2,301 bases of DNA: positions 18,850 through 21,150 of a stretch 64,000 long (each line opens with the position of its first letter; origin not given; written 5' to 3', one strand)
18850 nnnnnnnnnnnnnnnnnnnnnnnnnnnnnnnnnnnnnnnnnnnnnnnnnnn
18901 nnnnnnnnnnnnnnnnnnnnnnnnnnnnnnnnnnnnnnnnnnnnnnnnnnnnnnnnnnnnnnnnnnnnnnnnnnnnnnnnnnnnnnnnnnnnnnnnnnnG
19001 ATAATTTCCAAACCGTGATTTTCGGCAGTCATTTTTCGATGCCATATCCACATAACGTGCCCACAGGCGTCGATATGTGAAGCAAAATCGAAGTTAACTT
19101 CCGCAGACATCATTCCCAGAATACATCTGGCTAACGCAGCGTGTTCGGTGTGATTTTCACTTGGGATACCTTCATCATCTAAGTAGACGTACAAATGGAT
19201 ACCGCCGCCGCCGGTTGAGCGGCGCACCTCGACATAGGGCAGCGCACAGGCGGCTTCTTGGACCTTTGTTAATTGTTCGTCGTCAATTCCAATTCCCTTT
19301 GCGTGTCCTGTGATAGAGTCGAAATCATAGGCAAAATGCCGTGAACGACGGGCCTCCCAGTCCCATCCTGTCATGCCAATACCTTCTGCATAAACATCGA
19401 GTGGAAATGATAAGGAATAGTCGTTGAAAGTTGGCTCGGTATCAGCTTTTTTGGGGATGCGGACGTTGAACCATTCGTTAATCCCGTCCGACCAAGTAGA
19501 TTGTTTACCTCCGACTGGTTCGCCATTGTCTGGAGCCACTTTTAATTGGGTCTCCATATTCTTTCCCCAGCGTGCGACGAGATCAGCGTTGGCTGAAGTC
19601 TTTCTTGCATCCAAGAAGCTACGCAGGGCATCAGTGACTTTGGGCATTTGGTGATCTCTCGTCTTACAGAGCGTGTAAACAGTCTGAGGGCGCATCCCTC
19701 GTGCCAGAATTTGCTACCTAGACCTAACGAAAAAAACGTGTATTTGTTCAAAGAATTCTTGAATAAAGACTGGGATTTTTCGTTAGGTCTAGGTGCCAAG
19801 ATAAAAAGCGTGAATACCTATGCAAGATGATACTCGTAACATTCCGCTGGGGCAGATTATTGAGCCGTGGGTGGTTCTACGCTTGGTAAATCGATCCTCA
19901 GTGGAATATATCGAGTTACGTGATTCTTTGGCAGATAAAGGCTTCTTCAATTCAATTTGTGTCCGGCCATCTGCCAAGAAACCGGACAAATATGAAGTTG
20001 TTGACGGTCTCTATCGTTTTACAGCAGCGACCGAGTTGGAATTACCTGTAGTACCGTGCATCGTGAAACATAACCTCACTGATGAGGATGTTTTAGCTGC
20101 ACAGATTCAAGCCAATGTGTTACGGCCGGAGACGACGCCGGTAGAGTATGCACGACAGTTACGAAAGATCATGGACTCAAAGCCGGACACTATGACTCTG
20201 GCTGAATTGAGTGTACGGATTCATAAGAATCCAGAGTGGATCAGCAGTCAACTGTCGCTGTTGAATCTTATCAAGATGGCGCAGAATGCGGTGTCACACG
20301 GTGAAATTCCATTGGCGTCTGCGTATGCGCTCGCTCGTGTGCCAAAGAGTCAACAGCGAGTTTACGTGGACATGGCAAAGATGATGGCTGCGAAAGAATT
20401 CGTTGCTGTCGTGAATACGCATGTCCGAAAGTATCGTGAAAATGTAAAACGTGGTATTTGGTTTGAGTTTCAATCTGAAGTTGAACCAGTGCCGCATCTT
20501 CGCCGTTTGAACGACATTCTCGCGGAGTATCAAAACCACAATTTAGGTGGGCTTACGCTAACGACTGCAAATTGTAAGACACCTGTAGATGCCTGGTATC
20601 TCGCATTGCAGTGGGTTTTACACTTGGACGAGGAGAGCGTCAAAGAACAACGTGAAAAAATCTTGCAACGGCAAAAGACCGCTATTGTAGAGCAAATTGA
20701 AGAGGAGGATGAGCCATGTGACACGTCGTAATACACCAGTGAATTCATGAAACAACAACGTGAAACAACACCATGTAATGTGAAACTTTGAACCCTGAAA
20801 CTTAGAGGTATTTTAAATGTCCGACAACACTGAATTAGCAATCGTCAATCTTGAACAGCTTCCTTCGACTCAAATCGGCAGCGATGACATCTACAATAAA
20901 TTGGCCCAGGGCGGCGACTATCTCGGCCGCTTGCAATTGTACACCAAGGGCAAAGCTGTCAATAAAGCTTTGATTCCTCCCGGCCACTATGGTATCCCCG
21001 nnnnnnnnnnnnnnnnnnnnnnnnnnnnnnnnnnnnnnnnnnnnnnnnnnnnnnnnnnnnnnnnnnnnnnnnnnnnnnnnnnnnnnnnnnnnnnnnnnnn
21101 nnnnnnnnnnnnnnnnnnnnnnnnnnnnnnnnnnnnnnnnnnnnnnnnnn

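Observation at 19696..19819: Perfect 19-bp inverted repeat with inner palindrome in the divergent primase/ParB intergenic region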

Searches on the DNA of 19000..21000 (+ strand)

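Call 5: search_dna_similar(query=window:19000-21000:+, collection=phages, mode=near)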
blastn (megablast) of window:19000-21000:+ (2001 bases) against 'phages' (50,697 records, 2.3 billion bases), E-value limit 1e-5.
No match.

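Call 22: search_rna_families(source=window, start=19500, end=20000, threshold=evalue, max_evalue=10)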
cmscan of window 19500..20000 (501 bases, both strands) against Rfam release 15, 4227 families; matches with E-value up to 10: 12.
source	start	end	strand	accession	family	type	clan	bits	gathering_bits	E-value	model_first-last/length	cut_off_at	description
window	19711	19799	+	RF04205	MIR2606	Gene; miRNA;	-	24.9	139.7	0.21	29-137/165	no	MIR2606 microRNA precursor family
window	19712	19798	+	RF03459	mir-1890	Gene; miRNA;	-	24.6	76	0.016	1-78/78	no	mir-1890 microRNA precursor family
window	19711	19797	-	RF00700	mir-375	Gene; miRNA;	-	24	46.7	0.0033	1-67/67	no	mir-375 microRNA precursor family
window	19697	19813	-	RF04263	MIR2593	Gene; miRNA;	-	24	96.2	0.086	1-116/116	no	MIR2593 microRNA precursor family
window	19712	19798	-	RF03459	mir-1890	Gene; miRNA;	-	23.9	76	0.025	1-78/78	no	mir-1890 microRNA precursor family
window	19721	19789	-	RF04258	mir-994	Gene; miRNA;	-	23.6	93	0.025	1-81/81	no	mir-994 microRNA precursor family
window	19722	19790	+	RF03815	mir-3051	Gene; miRNA;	-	18.4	100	2.2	1-77/77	no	mir-3051 microRNA precursor family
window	19715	19794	-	RF04206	MIR9555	Gene; miRNA;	-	18.2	119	1.7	27-105/137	no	MIR9555 microRNA precursor family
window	19924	19981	-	RF00445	MIR399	Gene; miRNA;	-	17.1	57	0.46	23-96/117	no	mir-399 microRNA precursor family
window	19716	19794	-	RF00842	MIR403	Gene; miRNA;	-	15.8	70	2.4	18-96/115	no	MIR403 microRNA precursor family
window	19732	19813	-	RF01717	PhotoRC-II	Cis-reg;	-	15.8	39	8.7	1-96/96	no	PhotoRC-II RNA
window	19719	19793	+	RF01169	SNORD112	Gene; snRNA; snoRNA; CD-box;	CL00069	15.4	58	4.8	1-77/77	no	Small nucleolar RNA SNORD112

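Call 55: build_rna_model(alignment_id=A1, structure=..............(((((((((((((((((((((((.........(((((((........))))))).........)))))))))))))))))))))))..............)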
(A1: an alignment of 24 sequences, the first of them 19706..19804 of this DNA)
Model R1 built from alignment A1 (24 sequences, 114 columns); structure: as given.
model positions 99; base pairs 30; branch points 0; effective number of sequences 3.69; information 0.59 bits per position. Calibrated on 0.2 Mb of random sequence (short: E-values are rough).
structure used (alignment columns):
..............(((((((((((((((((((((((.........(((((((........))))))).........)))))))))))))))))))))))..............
